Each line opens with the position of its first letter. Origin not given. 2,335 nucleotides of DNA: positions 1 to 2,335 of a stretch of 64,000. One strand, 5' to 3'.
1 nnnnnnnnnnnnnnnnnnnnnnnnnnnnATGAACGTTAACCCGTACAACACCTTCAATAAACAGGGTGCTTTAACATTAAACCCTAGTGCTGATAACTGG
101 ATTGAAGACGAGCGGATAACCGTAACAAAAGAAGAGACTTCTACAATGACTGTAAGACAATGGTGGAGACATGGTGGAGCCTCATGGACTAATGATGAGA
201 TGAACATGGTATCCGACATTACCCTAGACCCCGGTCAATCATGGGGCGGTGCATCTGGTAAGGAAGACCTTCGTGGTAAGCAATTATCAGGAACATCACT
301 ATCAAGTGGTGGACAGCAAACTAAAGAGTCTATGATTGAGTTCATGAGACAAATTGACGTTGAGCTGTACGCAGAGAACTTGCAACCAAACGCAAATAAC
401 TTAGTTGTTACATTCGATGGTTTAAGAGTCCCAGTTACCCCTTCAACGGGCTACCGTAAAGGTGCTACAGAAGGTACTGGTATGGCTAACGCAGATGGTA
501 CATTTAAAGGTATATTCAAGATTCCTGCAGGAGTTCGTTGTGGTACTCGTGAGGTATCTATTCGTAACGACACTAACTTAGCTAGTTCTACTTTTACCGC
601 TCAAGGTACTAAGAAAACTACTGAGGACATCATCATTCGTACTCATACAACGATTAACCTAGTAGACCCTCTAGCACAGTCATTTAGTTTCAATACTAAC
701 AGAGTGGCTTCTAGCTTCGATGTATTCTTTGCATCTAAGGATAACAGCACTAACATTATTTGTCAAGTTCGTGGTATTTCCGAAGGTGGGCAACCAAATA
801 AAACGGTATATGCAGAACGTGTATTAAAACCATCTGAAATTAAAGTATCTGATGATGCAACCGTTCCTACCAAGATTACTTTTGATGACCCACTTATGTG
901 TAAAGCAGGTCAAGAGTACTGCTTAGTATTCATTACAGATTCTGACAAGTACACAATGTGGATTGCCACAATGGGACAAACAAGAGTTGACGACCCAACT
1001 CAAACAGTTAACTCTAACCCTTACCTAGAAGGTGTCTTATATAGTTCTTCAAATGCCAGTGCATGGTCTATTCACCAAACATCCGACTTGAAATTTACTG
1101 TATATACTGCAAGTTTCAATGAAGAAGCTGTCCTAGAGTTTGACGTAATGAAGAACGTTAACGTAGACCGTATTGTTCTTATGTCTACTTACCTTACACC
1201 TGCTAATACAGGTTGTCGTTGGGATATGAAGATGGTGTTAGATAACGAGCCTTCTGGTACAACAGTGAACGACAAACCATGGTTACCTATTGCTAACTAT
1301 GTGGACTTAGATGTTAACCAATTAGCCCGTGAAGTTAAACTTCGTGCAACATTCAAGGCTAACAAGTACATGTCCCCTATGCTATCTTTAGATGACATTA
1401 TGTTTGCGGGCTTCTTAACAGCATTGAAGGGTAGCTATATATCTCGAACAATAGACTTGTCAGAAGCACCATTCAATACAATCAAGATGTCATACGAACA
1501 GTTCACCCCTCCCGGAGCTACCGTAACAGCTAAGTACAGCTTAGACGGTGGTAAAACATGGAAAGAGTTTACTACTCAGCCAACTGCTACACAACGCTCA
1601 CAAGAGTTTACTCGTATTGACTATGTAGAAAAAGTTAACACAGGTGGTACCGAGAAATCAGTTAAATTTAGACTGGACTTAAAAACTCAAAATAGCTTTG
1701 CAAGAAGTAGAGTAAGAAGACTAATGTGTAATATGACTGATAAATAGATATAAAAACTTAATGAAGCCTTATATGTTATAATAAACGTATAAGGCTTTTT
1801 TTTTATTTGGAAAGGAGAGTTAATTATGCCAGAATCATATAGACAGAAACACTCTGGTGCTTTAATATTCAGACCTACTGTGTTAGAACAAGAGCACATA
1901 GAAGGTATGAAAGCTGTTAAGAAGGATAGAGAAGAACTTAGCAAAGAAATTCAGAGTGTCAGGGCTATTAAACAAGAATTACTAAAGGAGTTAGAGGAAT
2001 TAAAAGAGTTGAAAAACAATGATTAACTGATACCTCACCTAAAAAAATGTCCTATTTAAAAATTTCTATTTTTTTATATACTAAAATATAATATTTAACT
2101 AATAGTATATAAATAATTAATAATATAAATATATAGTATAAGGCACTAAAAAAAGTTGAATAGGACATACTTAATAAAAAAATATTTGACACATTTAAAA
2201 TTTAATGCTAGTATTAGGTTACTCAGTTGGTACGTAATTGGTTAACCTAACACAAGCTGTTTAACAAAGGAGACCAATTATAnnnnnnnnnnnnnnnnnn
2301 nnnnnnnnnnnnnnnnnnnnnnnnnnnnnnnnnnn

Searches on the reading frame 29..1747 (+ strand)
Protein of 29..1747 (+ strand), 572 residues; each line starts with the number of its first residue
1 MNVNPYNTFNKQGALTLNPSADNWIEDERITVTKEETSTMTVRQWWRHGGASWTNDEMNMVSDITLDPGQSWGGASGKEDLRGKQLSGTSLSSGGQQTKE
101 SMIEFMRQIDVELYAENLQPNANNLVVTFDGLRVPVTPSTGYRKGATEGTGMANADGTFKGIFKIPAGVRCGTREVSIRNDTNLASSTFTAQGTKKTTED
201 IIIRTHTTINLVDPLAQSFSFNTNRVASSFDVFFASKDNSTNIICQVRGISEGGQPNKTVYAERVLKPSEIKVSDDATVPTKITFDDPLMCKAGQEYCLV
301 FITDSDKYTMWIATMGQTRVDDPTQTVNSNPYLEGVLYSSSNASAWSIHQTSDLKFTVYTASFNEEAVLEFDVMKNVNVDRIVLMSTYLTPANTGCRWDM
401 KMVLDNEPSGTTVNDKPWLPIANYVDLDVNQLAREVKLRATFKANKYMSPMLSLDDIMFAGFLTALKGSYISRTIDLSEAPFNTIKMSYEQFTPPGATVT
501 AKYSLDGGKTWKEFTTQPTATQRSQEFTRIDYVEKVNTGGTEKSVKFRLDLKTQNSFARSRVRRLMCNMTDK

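Call 60: search_protein_families(library=pfam, proteins=[window:29-1747:+])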
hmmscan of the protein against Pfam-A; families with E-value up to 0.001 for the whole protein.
window:29-1747:+ (572 aa): 1 family
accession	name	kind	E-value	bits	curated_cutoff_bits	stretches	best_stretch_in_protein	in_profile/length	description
PF16075.10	DUF4815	-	1.1e-08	34.3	30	1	1-31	539-570/570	Domain of unknown function (DUF4815)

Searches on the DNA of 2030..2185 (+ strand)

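Call 66: search_dna_similar(query=window:2030-2185:+, collection=phages, mode=distant, max_rows=25, max_evalue=0.001)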
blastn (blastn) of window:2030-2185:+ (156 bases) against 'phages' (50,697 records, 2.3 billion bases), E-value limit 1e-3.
Records with a match: 45; places in all: 45; records where one place covers at least 80% of the query: 0.
Best place of each record, by identity: 60-80% 45.
By first word of the organism name: Enterococcus 29; Bacillus 14; phage 1; Xanthomonas 1.
By host as written in the record: Enterococcus faecalis 9; - 6; Bacillus cereus 5; Enterococcus sp. 4; Enterococcus faecalis strain AH2 2; Enterococcus faecalis 6 2; Bacillus cereus BtB2-4 2; Priestia megaterium 2; and 13 more.
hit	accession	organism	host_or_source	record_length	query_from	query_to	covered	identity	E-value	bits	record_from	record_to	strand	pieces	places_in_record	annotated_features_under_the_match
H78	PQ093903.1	Enterococcus phage A155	Enterococcus faecalis V583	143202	15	138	79%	74.2%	2e-6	58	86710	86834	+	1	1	none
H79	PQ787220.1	phage ENP2309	sewage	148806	15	138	79%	74.2%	2e-6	58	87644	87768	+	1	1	none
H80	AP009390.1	Enterococcus phage EF24C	Enterococcus faecalis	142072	15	138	79%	74.2%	2e-6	58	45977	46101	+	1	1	none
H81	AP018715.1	Enterococcus phage phiM1EF22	-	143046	15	138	79%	74.2%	2e-6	58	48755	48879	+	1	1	none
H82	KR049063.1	Enterococcus phage EFLK1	Enterococcus faecalis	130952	15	138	79%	74.2%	2e-6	58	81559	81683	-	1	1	none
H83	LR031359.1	Enterococcus phage 156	-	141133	15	138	79%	74.2%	2e-6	58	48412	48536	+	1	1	none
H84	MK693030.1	Enterococcus phage vB_EfaM_Ef2.1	Enterococcus faecalis strain AH2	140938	15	138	79%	74.2%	2e-6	58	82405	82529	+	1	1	none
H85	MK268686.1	Enterococcus phage vB_EfaH_EF1TV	Enterococcus faecalis 1/1112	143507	15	138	79%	74.2%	2e-6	58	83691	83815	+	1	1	none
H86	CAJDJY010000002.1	Enterococcus phage 156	Cheese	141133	15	138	79%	74.2%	2e-6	58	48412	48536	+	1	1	none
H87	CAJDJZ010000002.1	Enterococcus phage vB_EfaH_149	Zamorano cheese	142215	15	138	79%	74.2%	2e-6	58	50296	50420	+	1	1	none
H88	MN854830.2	Enterococcus phage PBEF129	Enterococcus faecalis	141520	15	138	79%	74.2%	2e-6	58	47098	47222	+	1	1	none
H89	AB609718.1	Enterococcus phage phiEF24C-P2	Enterococcus faecalis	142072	15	138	79%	74.2%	2e-6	58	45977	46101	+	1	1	none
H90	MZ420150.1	Enterococcus phage vB_EfaM_LG1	Enterococcus faecalis ef118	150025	15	138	79%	74.2%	2e-6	58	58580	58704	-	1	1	record has no annotation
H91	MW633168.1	Enterococcus phage MDA2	Enterococcus faecium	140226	15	138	79%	74.2%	2e-6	58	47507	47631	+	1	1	none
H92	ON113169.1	Enterococcus phage vB_OCPT_Bob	Enterococcus sp.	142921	15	138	79%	74.2%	2e-6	58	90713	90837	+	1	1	none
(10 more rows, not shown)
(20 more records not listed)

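Call 67: get_annotated_region(hit=H80, flank=2500)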
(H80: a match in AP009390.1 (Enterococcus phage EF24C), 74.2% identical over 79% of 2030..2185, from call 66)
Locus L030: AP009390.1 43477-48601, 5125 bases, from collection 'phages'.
description: Enterococcus phage phiEF24C DNA, complete genome.
organism: Enterococcus phage EF24C (NCBI taxid 442493)
taxonomy: Viruses; Duplodnaviria; Heunggongvirae; Uroviricota; Caudoviricetes; Herelleviridae; Brockvirinae; Kochikohdavirus; Kochikohdavirus EF24C
host: Enterococcus faecalis; source: -; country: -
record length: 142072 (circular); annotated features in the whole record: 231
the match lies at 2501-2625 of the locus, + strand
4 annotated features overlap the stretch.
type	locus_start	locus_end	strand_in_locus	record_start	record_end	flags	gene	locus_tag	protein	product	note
CDS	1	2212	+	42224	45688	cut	-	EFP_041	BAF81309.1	putative adsorption associated tail protein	ORF041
CDS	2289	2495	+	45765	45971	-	-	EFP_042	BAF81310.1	hypothetical protein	ORF042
CDS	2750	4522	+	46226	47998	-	-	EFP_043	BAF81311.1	putative helicase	ORF043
CDS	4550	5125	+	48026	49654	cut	-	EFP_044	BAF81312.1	putative transcriptional regulator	ORF044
